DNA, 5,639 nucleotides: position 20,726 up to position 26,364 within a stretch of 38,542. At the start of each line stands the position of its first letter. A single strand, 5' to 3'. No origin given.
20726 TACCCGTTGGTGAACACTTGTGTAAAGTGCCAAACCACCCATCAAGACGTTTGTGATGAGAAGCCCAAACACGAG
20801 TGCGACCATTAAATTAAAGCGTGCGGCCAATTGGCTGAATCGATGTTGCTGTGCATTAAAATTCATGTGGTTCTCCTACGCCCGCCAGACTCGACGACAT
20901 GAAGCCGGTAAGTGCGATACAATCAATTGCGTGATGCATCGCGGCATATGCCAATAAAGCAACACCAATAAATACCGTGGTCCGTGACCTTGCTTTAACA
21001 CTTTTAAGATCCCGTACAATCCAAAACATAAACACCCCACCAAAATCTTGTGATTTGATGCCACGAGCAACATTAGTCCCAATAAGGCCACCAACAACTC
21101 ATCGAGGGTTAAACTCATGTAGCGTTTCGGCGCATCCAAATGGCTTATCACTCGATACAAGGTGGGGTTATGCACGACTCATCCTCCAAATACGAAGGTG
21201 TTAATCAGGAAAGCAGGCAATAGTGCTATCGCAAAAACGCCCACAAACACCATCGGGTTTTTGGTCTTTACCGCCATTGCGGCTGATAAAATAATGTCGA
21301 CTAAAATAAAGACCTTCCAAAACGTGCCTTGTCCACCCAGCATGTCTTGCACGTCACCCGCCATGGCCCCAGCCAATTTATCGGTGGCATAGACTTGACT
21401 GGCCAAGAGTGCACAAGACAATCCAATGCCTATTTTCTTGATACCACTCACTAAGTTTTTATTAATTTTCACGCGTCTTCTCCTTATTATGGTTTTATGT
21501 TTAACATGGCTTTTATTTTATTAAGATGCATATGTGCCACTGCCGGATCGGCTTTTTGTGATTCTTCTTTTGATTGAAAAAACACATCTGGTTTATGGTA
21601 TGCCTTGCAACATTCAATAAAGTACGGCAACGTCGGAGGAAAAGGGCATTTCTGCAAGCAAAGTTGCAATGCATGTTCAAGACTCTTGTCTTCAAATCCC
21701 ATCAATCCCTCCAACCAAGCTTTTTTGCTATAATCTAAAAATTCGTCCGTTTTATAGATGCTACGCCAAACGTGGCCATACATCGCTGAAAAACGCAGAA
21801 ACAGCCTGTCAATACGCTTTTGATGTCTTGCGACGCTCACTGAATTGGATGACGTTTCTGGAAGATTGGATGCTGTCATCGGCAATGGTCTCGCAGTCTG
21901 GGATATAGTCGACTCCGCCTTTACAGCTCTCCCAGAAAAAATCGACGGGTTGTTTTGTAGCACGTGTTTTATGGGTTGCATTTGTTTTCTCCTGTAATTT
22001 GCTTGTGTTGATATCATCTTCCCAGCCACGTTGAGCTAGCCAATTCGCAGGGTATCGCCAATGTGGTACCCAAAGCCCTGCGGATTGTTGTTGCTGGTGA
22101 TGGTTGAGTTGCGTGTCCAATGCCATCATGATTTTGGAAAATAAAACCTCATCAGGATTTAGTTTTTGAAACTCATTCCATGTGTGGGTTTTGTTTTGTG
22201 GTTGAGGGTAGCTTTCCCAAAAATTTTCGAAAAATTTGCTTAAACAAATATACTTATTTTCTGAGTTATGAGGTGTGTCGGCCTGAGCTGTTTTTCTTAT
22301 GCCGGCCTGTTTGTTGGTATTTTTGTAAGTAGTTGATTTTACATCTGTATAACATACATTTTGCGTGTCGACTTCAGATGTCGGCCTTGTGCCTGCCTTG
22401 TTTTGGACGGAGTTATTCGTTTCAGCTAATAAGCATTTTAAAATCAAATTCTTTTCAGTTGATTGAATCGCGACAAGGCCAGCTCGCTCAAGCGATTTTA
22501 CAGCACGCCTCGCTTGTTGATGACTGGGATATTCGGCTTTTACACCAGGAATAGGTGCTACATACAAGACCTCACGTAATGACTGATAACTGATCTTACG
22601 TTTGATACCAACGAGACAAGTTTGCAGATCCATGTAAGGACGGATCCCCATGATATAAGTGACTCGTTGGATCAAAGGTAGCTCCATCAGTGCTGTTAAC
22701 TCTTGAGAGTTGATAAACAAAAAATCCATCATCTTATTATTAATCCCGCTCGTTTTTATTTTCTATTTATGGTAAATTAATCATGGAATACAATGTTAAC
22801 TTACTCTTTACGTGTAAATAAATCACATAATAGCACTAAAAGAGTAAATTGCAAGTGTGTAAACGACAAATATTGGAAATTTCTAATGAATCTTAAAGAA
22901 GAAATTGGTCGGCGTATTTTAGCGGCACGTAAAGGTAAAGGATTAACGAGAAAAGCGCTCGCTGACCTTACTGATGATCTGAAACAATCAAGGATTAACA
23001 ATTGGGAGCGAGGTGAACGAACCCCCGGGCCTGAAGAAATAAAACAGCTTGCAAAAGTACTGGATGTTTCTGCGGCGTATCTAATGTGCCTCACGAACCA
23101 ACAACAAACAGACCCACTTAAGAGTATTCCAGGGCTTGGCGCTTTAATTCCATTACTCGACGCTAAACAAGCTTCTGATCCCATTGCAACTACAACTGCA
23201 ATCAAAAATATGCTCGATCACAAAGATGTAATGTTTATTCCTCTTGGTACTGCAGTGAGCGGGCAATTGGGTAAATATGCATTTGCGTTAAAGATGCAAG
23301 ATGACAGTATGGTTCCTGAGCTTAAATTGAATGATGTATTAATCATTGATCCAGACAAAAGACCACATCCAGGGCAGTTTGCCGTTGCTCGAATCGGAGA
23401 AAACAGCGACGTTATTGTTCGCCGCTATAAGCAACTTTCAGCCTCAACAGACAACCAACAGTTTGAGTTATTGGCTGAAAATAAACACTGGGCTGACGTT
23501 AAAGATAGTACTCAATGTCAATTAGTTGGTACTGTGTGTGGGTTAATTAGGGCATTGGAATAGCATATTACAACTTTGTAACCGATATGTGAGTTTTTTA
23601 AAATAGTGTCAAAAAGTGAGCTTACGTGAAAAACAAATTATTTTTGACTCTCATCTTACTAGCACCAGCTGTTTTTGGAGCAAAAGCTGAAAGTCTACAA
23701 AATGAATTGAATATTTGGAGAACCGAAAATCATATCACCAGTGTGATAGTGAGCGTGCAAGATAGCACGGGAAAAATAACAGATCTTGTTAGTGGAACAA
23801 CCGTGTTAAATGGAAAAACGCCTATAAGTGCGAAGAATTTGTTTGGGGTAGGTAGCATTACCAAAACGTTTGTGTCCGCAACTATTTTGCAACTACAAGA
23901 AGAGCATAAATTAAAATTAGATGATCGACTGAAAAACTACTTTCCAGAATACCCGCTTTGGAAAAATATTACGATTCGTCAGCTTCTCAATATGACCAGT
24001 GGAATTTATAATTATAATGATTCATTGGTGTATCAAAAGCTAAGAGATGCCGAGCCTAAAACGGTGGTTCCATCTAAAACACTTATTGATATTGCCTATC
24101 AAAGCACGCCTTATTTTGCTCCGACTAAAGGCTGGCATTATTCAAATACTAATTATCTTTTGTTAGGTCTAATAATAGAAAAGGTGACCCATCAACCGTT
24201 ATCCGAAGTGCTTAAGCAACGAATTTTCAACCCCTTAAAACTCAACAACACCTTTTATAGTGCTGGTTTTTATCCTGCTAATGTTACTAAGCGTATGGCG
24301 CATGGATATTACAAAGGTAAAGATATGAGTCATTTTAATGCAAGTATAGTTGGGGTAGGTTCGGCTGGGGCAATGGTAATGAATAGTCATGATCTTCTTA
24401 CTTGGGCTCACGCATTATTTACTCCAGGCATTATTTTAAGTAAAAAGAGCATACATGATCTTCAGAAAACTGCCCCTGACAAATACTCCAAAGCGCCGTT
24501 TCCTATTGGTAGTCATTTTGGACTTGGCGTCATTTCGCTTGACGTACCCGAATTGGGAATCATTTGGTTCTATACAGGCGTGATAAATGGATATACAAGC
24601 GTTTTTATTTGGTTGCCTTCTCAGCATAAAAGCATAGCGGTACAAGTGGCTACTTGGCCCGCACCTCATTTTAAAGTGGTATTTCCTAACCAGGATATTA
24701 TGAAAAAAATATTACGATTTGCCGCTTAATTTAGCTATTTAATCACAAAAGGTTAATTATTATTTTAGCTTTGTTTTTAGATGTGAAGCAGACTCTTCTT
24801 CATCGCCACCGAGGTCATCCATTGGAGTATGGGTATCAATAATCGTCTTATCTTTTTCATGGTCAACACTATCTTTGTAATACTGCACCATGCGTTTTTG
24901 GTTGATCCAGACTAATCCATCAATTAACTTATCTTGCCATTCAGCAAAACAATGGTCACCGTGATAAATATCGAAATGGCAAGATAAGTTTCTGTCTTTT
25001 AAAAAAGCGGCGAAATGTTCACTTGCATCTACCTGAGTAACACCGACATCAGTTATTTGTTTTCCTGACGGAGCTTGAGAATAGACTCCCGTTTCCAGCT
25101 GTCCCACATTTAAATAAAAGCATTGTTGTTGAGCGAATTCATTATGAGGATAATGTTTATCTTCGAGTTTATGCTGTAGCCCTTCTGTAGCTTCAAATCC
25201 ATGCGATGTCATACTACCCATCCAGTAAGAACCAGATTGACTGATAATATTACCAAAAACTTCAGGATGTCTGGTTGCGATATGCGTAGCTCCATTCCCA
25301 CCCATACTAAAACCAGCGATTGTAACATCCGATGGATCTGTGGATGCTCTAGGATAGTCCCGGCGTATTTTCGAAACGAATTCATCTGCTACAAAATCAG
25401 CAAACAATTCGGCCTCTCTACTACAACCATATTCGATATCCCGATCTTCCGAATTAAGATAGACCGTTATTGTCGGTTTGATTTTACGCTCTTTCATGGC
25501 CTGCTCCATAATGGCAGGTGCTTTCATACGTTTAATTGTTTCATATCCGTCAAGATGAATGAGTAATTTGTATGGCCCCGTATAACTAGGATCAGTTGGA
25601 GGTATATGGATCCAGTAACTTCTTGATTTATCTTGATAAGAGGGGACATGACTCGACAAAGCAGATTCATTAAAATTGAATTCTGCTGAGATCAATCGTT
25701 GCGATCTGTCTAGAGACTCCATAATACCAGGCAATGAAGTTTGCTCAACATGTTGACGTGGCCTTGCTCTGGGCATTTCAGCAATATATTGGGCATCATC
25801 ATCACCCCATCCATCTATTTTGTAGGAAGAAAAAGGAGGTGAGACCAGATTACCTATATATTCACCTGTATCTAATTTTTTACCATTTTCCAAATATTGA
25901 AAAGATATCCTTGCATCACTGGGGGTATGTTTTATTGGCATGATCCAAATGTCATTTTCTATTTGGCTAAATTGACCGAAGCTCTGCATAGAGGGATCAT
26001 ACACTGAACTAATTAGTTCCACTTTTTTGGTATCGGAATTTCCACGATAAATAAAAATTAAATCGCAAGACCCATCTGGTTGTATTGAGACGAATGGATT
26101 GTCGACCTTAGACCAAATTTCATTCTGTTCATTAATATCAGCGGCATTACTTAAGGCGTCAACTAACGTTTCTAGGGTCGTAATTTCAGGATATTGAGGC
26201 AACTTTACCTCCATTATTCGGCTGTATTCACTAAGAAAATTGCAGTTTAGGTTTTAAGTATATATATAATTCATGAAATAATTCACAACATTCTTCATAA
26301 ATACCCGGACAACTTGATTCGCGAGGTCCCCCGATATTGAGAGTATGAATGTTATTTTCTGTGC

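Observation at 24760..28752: Repressor-led five-gene cargo operon with a gene combination I cannot assign to any described system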

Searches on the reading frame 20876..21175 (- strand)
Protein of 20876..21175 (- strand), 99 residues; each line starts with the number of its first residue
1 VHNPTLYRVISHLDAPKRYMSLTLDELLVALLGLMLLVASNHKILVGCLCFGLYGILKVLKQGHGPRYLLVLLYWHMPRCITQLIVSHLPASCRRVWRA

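Call 91: search_protein_families(library=pfam, proteins=[window:20876-21175:-], max_evalue=0.001)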
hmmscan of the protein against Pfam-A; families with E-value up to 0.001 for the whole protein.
window:20876-21175:- (99 aa): 1 family
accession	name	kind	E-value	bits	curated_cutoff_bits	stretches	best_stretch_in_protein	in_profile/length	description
PF07178.16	TraL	-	3.3e-19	69.4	24.4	1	7-97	1-89/90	TraL protein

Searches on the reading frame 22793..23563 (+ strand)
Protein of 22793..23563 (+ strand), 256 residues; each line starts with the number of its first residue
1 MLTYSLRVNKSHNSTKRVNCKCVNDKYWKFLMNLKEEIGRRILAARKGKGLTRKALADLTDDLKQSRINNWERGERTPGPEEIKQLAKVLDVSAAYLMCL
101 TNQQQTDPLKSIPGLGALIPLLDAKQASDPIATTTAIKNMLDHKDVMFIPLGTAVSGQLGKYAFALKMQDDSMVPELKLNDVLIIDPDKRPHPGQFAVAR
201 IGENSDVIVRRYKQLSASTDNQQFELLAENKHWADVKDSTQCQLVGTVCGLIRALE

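Call 6: search_protein_families(library=pfam, proteins=[window:22793-23563:+], max_evalue=0.01)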
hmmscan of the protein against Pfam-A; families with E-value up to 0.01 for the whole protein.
window:22793-23563:+ (256 aa): 4 families
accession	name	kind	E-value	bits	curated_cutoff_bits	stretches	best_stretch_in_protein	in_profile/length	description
PF00717.28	Peptidase_S24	-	4.9e-15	55.7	23.3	1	122-249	3-116/116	Peptidase S24-like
PF01381.28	HTH_3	-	2.8e-14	53.3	23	1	43-97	2-55/55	Helix-turn-helix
PF12844.13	HTH_19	-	5.5e-09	36.2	30.2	1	39-99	1-60/64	Helix-turn-helix domain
PF13560.12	HTH_31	-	7.9e-08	32.9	27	1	37-94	1-58/64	Helix-turn-helix domain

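Call 7: search_protein_families(library=ncbifam, proteins=[window:22793-23563:+], max_evalue=0.01)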
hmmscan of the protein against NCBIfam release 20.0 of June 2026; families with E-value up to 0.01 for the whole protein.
window:22793-23563:+ (256 aa): 11 families
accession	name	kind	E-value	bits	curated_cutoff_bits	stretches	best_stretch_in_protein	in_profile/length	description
NF041951.1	phage_RstR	subfamily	2e-10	40.9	80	1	38-106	3-70/108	RstR family transcriptional repressor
NF007257.0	PRK09706.1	subfamily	1.1e-08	35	101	1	36-108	4-75/135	transcriptional repressor DicA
TIGR00270.2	TIGR00270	equivalog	2.8e-06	27.2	110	1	13-93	51-130/159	multiprotein bridging factor aMBF1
NF007621.2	PRK10276.1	subfamily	1.4e-05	25.1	110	1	163-252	29-114/115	translesion error-prone DNA polymerase V autoproteolytic subunit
NF048000.1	ECH1013_TF_S24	equivalog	3.9e-05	23.6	300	1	79-237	44-185/204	ECH_1013 family putative transcriptional regulator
NF047948.1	male_kill_WMK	equivalog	0.00024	20.7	300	1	35-104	160-227/300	WO male-killing family protein Wmk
NF006015.0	PRK08154.1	subfamily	0.00028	20.1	204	1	34-107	27-99/314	anaerobic benzoate catabolism transcriptional regulator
TIGR02754.1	sod_Ni_protease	equivalog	0.0003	21.2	63.25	1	167-232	2-68/90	nickel-type superoxide dismutase maturation protease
TIGR03070.1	couple_hipB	subfamily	0.00081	19.3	71.65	1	36-90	1-54/58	type II toxin-antitoxin system Y4mF family antitoxin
TIGR03830.1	CxxCG_CxxCG_HTH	subfamily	0.0075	16.1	61.8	0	37-94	65-120/127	type II TA system antitoxin MqsA family protein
NF047542.1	telomere_Tap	equivalog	0.0091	14.7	600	0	46-104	26-83/695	telomere-associated protein Tap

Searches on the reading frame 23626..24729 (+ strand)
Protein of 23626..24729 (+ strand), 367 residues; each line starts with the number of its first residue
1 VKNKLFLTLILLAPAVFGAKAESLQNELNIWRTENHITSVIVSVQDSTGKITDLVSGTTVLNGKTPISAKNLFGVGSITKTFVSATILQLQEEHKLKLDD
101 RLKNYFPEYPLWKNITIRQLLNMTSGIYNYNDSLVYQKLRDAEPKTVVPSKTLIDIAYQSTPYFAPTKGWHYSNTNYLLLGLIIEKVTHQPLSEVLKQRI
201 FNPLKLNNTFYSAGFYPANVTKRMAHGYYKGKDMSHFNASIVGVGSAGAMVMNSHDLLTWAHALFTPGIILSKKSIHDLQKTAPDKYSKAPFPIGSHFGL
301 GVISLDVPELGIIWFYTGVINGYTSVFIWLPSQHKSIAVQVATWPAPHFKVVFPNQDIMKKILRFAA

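Call 6: search_protein_families(library=pfam, proteins=[window:23626-24729:+], max_evalue=0.01)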
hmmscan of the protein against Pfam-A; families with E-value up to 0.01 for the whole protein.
window:23626-24729:+ (367 aa): 1 family
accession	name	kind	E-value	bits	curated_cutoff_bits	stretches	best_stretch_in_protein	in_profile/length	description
PF00144.29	Beta-lactamase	-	5.6e-49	167.5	27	1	34-345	11-312/329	Beta-lactamase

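Call 7: search_protein_families(library=ncbifam, proteins=[window:23626-24729:+], max_evalue=0.01)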
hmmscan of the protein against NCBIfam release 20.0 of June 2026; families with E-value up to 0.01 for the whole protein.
window:23626-24729:+ (367 aa): 46 families (the best 25 are shown)
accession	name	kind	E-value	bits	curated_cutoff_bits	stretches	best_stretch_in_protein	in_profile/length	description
NF052559.1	MthAcHydAcmB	equivalog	4.5e-20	71.7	550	2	113-214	118-216/391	methyl acetate hydrolase AcmB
NF033085.1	bla_class_C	equivalog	4.8e-19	68.4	415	1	32-268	16-238/356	class C beta-lactamase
NF007943.0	PRK10662.1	equivalog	9.9e-16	57.3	266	1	44-279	57-285/380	D-alanyl-D-alanine-carboxypeptidase/endopeptidase AmpH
NF040478.1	blaLAQ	exception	1.2e-15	57.4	850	1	31-268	38-260/380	LAQ family class C beta-lactamase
NF041665.1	blaPSZ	exception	4.5e-15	55.5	850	1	56-267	62-259/379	PSZ family class C beta-lactamase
NF009622.0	PRK13128.1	equivalog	1.9e-14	53.1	443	1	59-260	44-238/518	D-aminopeptidase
NF000185.2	BlaEC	exception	1.3e-13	50.7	850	1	48-276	51-265/377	BlaEC family class C beta-lactamase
NF012102.1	blaDHA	exception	2e-13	50.2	800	1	39-267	46-259/379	DHA family class C beta-lactamase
NF012173.1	CMY2-MIR-ACT-EC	exception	3.2e-13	49.2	680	1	38-287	46-279/380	CMY2/MIR/ACT/EC family class C beta-lactamase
NF002968.0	PRK03642.1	equivalog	9.5e-13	47.7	385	1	56-218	81-252/432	penicillin binding protein PBP4B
NF038238.1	blaBUT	exception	1.3e-12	47.5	850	1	37-247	47-243/383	BUT family class C beta-lactamase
NF000419.2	blaCMH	exception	1.5e-12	47.4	875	1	55-269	62-262/381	CMH family class C beta-lactamase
NF038366.1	blaSFDC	exception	1.5e-12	47.3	840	1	34-268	42-261/382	SFDC family class C beta-lactamase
NF038089.1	blaYRC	exception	7.9e-12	44.8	870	1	48-270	55-263/381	YRC family class C beta-lactamase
NF041662.1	ampC_Kaer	exception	8e-12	44.6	825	1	33-243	41-237/381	AmpC-Kaer family extended-spectrum class C beta-lactamase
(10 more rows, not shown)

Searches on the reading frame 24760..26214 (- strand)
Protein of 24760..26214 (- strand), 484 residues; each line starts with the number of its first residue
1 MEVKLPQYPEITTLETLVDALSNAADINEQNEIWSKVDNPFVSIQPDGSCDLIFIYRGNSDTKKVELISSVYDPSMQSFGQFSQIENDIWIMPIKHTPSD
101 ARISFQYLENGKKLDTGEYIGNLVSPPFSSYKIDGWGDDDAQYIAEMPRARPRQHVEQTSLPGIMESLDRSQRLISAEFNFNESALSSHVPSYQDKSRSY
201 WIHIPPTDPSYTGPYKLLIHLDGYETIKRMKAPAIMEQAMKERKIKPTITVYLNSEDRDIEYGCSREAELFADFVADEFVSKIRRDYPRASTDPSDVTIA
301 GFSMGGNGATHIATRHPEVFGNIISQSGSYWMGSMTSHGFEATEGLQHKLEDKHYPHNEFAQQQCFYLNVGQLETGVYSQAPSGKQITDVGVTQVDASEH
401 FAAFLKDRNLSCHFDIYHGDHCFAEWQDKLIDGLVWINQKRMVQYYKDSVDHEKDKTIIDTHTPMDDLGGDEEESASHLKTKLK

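Call 6: search_protein_families(library=pfam, proteins=[window:24760-26214:-], max_evalue=0.01)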
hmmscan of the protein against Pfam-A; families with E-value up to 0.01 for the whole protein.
window:24760-26214:- (484 aa): 5 families
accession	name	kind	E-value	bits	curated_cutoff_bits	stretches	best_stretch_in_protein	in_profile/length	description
PF00756.26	Esterase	-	2e-19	70.8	22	1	202-436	12-250/251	Putative esterase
PF00326.27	Peptidase_S9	-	0.00021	21.3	22.6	1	291-341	60-113/213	Prolyl oligopeptidase family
PF12146.15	Hydrolase_4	-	0.0004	20.2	27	1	271-334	55-115/239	Serine aminopeptidase, S33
PF00561.26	Abhydrolase_1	-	0.00042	20.5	25.8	1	274-338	53-107/245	alpha/beta hydrolase fold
PF02230.22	Abhydrolase_2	-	0.0016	18.7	23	1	258-370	77-185/217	Phospholipase/Carboxylesterase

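Call 7: search_protein_families(library=ncbifam, proteins=[window:24760-26214:-], max_evalue=0.01)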
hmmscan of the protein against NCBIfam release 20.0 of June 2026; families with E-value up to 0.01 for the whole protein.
window:24760-26214:- (484 aa): 5 families
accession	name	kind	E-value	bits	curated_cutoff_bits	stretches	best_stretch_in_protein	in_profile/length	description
NF007758.0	PRK10439.1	equivalog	1.3e-21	77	222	1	194-441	194-414/418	enterochelin esterase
NF041944.1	Xylase_Ferestase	equivalog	3.2e-09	35.5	1200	1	230-330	523-624/694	bifunctional endo-1,4-beta-xylanase/feruloyl esterase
NF058612.1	GTNG0744Estse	equivalog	7.1e-09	35.9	450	1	212-431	35-233/242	GTNG_0744 family esterase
TIGR02821.1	fghA_ester_D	equivalog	0.00019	21.1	281.7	1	273-322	119-165/275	S-formylglutathione hydrolase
NF050058.1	e_dPHAscl_type1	hypoth_equivalog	0.0015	18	150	1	290-337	99-145/276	extracellular catalytic domain type 1 short-chain-length polyhydroxyalkanoate depolymerase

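Call 8: search_protein_families(library=padloc, proteins=[window:24760-26214:-], max_evalue=0.01)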
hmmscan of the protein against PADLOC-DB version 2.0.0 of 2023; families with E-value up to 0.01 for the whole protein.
window:24760-26214:- (484 aa): 0 families

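Call 70: search_protein_families(library=phrogs, proteins=[window:24760-26214:-], max_evalue=0.01)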
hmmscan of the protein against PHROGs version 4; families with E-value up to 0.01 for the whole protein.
window:24760-26214:- (484 aa): 1 family
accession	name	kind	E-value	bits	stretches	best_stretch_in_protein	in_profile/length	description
phrog_5716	-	unknown function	4.4e-05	23.7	1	272-328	118-170/277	-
